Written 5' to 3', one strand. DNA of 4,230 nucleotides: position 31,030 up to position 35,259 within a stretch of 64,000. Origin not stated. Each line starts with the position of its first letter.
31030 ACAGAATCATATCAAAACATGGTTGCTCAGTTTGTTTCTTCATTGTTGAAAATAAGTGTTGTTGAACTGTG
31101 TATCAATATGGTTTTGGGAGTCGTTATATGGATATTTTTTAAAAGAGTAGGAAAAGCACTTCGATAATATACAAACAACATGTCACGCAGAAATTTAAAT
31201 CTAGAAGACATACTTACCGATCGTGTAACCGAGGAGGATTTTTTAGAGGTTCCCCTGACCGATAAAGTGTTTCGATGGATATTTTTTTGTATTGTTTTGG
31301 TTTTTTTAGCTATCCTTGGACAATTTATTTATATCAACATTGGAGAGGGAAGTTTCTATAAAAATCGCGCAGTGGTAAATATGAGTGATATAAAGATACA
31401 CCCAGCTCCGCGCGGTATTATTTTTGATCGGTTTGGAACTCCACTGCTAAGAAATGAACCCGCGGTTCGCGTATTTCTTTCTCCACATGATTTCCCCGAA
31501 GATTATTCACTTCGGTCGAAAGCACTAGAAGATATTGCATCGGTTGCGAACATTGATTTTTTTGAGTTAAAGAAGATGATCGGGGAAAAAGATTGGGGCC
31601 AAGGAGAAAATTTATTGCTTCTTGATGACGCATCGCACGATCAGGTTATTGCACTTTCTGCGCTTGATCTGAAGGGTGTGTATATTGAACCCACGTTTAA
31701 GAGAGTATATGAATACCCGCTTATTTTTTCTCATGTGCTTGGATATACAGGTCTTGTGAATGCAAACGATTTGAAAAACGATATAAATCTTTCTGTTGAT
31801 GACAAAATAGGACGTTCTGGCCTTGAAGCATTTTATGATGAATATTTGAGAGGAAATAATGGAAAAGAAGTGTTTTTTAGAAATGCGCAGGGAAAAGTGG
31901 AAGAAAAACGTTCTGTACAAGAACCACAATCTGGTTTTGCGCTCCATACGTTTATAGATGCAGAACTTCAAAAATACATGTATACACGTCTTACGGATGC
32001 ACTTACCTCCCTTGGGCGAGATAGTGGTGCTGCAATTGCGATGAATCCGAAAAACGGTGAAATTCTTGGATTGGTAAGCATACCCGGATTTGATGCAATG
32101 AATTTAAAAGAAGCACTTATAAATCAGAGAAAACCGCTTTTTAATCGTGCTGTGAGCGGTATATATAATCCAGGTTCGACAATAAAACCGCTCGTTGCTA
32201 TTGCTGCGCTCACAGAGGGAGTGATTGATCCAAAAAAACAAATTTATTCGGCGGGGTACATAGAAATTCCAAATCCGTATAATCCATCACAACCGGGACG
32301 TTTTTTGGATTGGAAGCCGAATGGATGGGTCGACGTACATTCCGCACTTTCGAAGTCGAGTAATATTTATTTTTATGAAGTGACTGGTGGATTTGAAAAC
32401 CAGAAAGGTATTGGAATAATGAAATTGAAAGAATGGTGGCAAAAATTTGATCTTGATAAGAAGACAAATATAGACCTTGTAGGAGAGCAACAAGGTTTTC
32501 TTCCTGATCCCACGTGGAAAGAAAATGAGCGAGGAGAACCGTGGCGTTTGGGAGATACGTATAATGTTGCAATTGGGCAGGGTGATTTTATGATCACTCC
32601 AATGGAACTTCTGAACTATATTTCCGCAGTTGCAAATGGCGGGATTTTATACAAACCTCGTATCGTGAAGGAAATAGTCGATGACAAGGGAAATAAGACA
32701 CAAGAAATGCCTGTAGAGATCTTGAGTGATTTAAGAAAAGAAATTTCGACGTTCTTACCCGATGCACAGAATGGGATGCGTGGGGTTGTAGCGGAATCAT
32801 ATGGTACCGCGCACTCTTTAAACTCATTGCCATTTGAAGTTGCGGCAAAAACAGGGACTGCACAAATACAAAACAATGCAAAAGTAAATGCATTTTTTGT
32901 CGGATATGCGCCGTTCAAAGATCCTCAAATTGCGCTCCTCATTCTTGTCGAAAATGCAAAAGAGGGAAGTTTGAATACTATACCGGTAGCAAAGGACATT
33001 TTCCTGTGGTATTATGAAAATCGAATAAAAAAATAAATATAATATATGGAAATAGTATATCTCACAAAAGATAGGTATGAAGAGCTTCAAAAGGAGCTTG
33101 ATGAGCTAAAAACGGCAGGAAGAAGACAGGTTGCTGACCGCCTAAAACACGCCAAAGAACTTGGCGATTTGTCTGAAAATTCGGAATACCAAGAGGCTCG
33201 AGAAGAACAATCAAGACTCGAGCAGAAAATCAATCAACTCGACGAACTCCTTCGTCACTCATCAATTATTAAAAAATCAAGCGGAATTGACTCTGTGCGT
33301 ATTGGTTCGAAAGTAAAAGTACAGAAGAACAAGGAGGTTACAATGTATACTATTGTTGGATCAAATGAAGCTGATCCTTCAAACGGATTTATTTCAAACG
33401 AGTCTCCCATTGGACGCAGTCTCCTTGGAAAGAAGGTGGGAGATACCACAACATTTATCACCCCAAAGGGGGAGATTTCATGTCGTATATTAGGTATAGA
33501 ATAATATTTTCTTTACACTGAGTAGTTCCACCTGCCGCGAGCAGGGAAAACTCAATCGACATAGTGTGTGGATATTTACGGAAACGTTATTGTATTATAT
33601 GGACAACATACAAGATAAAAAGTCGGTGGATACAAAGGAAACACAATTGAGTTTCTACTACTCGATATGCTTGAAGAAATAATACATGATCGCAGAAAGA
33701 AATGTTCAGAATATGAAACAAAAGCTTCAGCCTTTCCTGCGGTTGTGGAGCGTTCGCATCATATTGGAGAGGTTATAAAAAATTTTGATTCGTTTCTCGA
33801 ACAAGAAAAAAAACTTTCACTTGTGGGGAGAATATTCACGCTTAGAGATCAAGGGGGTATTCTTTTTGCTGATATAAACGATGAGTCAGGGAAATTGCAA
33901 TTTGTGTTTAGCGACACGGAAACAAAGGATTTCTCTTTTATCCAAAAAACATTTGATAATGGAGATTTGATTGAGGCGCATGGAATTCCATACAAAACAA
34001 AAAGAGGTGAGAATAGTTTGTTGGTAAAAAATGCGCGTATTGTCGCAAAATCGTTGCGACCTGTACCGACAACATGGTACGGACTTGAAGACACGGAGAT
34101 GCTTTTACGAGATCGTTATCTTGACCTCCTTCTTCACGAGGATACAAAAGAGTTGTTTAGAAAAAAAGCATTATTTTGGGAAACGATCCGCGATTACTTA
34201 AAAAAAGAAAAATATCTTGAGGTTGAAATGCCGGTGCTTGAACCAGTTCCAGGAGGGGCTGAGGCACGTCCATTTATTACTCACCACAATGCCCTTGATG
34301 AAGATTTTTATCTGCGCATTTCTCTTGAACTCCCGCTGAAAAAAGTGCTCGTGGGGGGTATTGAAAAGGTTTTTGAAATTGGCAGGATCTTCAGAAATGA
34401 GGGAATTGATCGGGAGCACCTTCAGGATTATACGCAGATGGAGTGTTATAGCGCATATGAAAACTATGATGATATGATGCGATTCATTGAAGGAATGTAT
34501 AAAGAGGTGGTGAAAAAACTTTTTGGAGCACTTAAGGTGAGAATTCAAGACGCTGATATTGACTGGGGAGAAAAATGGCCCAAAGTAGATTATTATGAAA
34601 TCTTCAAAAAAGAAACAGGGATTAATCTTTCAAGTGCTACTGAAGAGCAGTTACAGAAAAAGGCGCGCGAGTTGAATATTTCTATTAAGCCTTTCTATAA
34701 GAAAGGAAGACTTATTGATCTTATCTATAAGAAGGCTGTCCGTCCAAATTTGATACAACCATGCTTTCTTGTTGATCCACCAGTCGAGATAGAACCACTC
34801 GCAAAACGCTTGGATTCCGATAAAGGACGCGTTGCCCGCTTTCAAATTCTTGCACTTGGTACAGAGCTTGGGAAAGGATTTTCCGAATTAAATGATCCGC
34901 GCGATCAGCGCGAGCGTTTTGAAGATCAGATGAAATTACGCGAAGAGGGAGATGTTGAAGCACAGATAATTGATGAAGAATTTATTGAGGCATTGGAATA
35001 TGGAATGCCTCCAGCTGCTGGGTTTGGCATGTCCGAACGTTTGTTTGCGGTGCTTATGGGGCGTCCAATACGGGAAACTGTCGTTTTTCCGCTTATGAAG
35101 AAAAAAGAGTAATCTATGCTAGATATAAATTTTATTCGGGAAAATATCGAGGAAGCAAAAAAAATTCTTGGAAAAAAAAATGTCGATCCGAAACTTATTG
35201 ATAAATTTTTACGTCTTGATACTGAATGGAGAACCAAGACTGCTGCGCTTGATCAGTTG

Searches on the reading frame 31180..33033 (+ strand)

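Call 103: search_protein_families(library=pfam, proteins=[window:31180-33033:+], max_evalue=0.00001)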
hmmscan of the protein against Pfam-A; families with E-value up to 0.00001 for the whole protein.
window:31180-33033:+ (618 aa): 2 families
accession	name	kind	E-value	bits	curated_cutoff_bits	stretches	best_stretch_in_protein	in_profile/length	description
PF00905.27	Transpeptidase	-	6.3e-59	200.1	22.1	1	283-608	1-298/299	Penicillin binding protein transpeptidase domain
PF03717.20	PBP_dimer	-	1.9e-30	107.1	24.4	1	75-243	3-178/180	Penicillin-binding Protein dimerisation domain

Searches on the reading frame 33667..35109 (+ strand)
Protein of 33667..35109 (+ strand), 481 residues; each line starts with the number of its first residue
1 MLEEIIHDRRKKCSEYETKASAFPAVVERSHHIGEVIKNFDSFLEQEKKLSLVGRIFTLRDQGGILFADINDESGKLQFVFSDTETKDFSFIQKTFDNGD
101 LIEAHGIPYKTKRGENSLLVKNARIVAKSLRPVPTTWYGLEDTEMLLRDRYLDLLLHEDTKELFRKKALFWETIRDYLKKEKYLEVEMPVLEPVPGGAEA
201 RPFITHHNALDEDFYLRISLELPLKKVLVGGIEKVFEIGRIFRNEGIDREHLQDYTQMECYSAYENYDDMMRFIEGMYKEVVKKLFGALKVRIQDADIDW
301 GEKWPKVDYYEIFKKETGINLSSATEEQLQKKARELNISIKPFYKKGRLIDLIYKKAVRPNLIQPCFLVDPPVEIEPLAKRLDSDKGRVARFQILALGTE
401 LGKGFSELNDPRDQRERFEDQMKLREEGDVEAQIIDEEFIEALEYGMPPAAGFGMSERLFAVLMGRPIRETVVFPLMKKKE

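Call 103: search_protein_families(library=pfam, proteins=[window:33667-35109:+], max_evalue=0.00001)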
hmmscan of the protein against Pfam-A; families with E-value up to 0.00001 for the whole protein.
window:33667-35109:+ (481 aa): 3 families
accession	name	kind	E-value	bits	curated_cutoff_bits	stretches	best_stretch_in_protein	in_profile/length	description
PF00152.25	tRNA-synt_2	-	1.1e-67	228.8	25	1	143-477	2-307/308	tRNA synthetases class II (D, K and N)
PF01336.31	tRNA_anti-codon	-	1.3e-12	47.9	27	1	51-125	2-74/75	OB-fold nucleic acid binding domain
PF01409.25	tRNA-synt_2d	-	1.7e-07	31.4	19.8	1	234-297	104-166/246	tRNA synthetases class II core domain (F)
